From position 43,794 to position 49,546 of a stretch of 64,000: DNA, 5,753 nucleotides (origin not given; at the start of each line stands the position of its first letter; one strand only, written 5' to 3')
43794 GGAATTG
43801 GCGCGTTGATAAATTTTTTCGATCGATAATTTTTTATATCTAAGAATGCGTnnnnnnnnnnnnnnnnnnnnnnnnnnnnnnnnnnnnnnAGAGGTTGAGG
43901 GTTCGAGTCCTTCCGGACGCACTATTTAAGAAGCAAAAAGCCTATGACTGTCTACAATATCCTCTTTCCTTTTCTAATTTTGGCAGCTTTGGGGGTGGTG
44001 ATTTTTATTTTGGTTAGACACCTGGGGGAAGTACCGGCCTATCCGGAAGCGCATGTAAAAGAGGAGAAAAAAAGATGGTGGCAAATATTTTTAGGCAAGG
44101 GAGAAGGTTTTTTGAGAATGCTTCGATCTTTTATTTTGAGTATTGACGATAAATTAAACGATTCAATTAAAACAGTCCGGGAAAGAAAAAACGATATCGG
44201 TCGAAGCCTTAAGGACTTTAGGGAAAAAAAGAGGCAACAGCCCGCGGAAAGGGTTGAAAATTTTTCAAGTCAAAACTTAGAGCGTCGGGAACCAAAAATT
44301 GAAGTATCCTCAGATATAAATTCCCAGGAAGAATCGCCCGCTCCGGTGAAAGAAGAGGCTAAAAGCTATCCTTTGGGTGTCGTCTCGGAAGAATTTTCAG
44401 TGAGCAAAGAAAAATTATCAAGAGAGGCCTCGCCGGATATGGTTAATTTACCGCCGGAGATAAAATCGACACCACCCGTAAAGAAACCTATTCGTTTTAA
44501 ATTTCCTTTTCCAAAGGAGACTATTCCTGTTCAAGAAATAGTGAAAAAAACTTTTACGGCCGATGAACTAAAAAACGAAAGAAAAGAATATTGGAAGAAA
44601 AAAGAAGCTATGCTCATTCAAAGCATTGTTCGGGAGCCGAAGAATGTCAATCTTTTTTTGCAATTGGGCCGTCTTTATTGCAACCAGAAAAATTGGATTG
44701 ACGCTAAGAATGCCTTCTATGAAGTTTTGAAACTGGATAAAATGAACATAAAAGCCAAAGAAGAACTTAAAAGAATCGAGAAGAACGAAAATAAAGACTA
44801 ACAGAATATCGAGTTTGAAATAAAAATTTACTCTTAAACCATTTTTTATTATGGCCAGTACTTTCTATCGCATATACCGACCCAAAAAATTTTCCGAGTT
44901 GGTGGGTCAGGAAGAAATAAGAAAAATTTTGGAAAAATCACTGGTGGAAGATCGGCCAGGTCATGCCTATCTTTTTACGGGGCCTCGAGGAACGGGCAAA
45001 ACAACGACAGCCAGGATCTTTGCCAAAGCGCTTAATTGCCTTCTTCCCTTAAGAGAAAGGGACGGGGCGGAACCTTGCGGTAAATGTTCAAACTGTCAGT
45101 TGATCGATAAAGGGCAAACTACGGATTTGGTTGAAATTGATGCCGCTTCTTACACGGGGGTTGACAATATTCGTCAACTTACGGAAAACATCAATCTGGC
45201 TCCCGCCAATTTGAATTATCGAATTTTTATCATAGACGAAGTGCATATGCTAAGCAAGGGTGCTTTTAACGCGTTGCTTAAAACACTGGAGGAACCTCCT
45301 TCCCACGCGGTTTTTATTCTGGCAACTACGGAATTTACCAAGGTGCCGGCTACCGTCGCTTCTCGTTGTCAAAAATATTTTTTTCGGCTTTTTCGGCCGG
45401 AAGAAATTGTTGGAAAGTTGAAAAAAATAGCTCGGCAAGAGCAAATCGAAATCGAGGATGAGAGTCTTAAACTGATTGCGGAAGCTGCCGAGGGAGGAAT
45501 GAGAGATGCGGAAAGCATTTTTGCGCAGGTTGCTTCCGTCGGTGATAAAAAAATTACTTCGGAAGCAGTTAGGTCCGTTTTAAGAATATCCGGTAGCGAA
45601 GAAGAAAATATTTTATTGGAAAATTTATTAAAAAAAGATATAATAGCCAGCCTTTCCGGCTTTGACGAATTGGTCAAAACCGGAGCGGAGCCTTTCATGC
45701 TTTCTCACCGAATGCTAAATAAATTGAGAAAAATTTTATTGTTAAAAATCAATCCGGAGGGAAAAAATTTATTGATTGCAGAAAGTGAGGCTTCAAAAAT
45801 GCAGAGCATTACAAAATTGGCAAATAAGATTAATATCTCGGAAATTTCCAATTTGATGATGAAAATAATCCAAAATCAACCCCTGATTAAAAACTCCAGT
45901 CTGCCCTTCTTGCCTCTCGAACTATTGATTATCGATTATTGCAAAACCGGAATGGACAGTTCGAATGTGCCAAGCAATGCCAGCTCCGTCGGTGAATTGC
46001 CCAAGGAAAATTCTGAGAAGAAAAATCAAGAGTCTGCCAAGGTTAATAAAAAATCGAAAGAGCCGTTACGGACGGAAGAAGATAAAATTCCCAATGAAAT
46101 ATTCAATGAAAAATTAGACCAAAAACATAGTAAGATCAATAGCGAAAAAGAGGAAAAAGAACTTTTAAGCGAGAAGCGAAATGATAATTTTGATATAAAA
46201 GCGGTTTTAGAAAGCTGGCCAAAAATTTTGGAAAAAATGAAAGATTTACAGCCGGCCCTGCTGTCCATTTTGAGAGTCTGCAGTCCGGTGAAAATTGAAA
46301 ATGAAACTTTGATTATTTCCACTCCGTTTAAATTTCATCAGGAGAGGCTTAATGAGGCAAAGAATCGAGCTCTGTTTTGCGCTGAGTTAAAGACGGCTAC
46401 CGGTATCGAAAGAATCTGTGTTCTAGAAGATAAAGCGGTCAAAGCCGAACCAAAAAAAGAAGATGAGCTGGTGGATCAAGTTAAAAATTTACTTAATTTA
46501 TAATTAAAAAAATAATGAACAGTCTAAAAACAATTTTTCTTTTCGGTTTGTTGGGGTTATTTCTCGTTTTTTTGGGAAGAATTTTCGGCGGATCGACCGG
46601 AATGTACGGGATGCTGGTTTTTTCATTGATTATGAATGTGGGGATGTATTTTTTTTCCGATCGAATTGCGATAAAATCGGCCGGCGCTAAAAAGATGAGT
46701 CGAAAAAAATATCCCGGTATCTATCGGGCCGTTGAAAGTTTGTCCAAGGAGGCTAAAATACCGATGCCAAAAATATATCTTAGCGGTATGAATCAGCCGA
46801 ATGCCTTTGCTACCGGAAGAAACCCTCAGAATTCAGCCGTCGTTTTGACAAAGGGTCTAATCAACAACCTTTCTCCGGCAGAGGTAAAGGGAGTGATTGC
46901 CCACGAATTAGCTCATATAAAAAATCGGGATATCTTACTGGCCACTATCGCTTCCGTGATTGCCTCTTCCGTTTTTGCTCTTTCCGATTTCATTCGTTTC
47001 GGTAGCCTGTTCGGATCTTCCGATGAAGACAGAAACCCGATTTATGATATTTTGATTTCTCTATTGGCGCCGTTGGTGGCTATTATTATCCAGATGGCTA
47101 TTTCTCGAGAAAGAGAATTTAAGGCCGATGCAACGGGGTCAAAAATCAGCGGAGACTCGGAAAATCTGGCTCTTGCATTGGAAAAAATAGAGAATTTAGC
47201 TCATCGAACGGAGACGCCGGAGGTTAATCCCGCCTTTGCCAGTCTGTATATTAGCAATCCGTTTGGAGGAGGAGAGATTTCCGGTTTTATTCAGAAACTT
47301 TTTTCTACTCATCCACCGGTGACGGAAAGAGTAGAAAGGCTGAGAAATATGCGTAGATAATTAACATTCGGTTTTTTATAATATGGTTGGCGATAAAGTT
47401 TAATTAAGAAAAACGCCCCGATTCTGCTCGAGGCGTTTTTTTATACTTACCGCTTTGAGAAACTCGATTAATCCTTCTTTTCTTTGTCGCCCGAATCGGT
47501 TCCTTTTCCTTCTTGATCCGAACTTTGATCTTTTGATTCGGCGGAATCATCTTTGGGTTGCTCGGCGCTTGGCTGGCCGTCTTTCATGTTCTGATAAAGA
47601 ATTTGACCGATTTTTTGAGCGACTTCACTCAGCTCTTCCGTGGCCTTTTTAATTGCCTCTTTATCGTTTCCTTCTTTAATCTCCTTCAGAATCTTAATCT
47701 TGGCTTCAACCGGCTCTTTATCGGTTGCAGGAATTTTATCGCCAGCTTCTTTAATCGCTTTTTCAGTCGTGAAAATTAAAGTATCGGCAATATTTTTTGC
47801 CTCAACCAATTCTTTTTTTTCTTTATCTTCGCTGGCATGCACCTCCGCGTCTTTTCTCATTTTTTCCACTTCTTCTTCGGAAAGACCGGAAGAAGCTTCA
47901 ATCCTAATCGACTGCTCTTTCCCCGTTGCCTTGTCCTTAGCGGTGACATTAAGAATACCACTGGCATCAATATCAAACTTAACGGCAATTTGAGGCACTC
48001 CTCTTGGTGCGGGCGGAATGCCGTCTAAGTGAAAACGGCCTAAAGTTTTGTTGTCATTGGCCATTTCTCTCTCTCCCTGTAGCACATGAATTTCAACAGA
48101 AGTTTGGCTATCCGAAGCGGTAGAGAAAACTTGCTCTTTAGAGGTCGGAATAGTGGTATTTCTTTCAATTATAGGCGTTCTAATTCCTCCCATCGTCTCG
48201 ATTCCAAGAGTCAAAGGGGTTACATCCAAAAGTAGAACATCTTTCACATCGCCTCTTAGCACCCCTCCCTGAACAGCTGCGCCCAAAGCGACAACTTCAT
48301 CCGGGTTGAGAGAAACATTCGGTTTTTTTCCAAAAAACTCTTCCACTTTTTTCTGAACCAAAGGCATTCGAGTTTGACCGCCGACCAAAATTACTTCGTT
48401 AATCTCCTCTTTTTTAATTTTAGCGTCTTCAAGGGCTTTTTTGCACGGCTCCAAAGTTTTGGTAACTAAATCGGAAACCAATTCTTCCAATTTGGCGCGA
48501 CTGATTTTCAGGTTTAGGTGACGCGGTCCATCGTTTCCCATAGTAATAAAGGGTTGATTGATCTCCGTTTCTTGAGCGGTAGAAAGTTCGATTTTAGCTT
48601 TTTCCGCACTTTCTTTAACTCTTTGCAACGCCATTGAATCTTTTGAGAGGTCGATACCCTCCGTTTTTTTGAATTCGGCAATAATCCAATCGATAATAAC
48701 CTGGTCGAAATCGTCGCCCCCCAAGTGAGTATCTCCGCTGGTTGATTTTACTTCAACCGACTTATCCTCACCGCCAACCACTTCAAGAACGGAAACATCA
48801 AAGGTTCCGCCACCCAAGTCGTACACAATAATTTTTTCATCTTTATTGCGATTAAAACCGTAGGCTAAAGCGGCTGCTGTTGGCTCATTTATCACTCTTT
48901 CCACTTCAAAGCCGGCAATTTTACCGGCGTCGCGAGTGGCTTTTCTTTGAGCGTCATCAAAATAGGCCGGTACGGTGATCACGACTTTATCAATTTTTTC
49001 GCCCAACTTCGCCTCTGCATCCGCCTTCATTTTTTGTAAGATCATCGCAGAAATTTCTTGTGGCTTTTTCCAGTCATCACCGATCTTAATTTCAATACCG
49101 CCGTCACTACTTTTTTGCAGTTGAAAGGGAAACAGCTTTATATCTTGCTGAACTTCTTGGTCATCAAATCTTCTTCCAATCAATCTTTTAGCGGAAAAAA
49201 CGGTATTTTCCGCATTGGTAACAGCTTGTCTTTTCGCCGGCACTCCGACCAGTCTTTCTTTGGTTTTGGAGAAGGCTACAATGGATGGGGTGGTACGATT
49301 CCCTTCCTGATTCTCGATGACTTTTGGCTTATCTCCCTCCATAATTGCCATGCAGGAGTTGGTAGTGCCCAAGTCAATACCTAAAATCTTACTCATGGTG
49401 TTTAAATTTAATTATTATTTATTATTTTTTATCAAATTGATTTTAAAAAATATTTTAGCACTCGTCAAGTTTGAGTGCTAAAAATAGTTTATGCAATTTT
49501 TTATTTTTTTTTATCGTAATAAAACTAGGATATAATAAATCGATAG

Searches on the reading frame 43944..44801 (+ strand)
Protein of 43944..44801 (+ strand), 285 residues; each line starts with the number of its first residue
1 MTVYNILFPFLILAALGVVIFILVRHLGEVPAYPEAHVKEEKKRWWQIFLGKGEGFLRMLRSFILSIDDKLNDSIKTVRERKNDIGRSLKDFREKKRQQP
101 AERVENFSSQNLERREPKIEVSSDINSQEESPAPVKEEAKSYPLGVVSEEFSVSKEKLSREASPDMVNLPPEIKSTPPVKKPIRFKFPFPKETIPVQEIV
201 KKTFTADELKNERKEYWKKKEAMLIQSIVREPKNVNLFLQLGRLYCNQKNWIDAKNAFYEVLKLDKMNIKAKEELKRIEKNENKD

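Call 16: search_protein_families(library=pfam, proteins=[window:43944-44801:+], max_evalue=0.001)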
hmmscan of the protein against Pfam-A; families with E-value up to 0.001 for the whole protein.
window:43944-44801:+ (285 aa): 0 families

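Call 74: search_protein_families(library=ncbifam, proteins=[window:43944-44801:+], max_evalue=0.01)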
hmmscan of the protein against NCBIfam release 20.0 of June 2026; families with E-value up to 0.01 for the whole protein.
window:43944-44801:+ (285 aa): 2 families
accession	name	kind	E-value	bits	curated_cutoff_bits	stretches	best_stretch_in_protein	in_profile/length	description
TIGR00540.1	TPR_hemY_coli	hypoth_equivalog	2.9e-05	23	142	1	223-275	314-365/385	heme biosynthesis-associated TPR protein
NF042912.1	Amuc_1098_fam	equivalog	0.0081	14.2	750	0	229-281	149-201/805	Amuc_1098 family type IV pilus outer membrane protein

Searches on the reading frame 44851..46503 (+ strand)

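Call 16: search_protein_families(library=pfam, proteins=[window:44851-46503:+], max_evalue=0.001)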
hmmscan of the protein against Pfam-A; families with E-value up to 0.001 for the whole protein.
window:44851-46503:+ (550 aa): 14 families
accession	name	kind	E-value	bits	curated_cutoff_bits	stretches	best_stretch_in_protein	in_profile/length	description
PF13177.12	DNA_pol3_delta2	-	1.3e-42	145.9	27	1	19-179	1-158/161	DNA polymerase III, delta subunit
PF00004.35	AAA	-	2e-13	51.4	21.2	1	41-177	2-127/131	ATPase family associated with various cellular activities (AAA)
PF22608.2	DNAX_ATPase_lid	-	1.5e-12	47.5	27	1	186-232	2-48/49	DNA polymerase III clamp loader subunit, ATPase lid domain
PF12169.13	DNA_pol3_gamma3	-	3.4e-08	33.8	24.4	1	236-364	2-128/143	DNA polymerase III subunits gamma and tau domain III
PF13401.12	AAA_22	-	2.4e-06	28.4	27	1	40-159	8-122/130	AAA domain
PF05496.18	RuvB_N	-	6.5e-06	26.4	27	1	10-63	2-59/159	Holliday junction DNA helicase RuvB P-loop domain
PF06068.19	TIP49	-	7.4e-06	25.8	23.8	0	15-67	24-80/347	TIP49 P-loop domain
PF07728.20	AAA_5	-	2.6e-05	24.7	22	0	41-62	3-25/139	AAA domain (dynein-related subfamily)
PF07724.20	AAA_2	-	3e-05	24.6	27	1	39-148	5-101/166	AAA domain (Cdc48 subfamily)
PF13191.12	AAA_16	-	0.0002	22.3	32.6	0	17-99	2-85/167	AAA ATPase domain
PF13604.12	AAA_30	-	0.00023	21.4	27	0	40-155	21-121/191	AAA domain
PF13173.12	AAA_14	-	0.00025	21.5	27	0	39-156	4-95/129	AAA domain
PF20964.2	DnaX_C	-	0.00057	20.3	26.2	0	451-534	11-96/113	DNA polymerase III subunit tau, C-terminal domain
PF03215.21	Rad17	-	0.00084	19.8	23.8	0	21-62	29-70/186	Rad17 P-loop domain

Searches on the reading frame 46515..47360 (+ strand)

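Call 16: search_protein_families(library=pfam, proteins=[window:46515-47360:+], max_evalue=0.001)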
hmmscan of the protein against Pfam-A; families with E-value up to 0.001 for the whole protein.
window:46515-47360:+ (281 aa): 2 families
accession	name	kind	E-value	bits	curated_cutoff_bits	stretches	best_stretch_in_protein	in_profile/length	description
PF01435.24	Peptidase_M48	-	1.4e-34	120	20.3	1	69-279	7-185/186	Peptidase family M48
PF05569.17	Peptidase_M56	-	0.00012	21.8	31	1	69-148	140-217/296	BlaR1 peptidase M56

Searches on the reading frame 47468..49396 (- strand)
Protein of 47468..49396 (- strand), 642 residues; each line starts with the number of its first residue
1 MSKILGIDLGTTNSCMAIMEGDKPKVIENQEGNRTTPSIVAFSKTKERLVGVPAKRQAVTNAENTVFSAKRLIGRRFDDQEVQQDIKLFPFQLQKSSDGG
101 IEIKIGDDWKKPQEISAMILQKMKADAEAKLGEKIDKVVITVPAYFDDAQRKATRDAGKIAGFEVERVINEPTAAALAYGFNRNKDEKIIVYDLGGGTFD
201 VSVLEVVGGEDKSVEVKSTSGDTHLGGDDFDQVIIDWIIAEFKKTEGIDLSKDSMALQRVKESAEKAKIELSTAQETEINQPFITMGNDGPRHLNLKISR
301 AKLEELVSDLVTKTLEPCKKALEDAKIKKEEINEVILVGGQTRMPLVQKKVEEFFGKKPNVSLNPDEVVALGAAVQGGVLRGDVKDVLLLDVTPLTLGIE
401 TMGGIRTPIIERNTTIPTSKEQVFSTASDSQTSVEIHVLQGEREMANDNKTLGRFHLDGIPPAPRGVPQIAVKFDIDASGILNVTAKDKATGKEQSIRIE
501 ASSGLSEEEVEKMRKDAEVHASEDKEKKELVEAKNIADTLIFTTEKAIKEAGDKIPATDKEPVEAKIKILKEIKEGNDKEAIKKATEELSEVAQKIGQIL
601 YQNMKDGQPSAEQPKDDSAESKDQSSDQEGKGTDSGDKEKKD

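Call 16: search_protein_families(library=pfam, proteins=[window:47468-49396:-], max_evalue=0.001)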
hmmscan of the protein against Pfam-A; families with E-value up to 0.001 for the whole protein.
window:47468-49396:- (642 aa): 2 families
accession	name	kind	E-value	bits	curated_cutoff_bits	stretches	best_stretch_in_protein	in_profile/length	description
PF00012.26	HSP70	-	1.5e-258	859.4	20.6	1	4-602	1-599/599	Hsp70 protein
PF06723.19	MreB_Mbl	-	7.3e-20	71.5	27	1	117-374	75-316/327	MreB/Mbl protein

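Call 69: find_homologous_proteins(query=window:47468-49396:-, max_evalue=1e-50)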
Query window:47468-49396:- (642 aa): 8000 proteins with E <= 1e-50 among 8000 candidates; the best 120 are listed.
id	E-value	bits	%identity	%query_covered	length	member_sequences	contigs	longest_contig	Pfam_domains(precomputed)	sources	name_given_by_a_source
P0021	0.0e+0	1368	100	100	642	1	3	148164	PF00012.27,PF06723.20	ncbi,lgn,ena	-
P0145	0.0e+0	1271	93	99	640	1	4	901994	PF00012.27,PF06723.20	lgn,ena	-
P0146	0.0e+0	1236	91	100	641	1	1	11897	PF00012.27,PF06723.20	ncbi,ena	-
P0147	0.0e+0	1227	91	99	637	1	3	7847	PF00012.27,PF06723.20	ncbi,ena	-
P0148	0.0e+0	1227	91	99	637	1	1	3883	PF00012.27,PF06723.20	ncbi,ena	-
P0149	0.0e+0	1213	91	96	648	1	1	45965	PF00012.27,PF06723.20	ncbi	-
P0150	0.0e+0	1134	85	95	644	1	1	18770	PF00012.27,PF06723.20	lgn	-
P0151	0.0e+0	1128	82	99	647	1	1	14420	PF00012.27,PF06723.20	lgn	-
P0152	0.0e+0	1127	82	98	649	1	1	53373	PF00012.27,PF06723.20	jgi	-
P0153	0.0e+0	1122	83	98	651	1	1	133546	PF00012.27,PF06723.20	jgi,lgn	-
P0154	0.0e+0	1122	85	94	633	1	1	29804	PF00012.27,PF06723.20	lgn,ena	-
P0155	0.0e+0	1121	85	94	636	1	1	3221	PF00012.27,PF06723.20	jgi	-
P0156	0.0e+0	1121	83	96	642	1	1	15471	PF00012.27,PF06723.20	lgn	-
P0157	0.0e+0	1119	82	98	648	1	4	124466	PF00012.27,PF06723.20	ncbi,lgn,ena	-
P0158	0.0e+0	1119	81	98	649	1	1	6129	PF00012.27,PF06723.20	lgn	-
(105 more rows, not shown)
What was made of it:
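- Tried and rejected: Taxonomy had to come from DnaK relatives (call 69).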
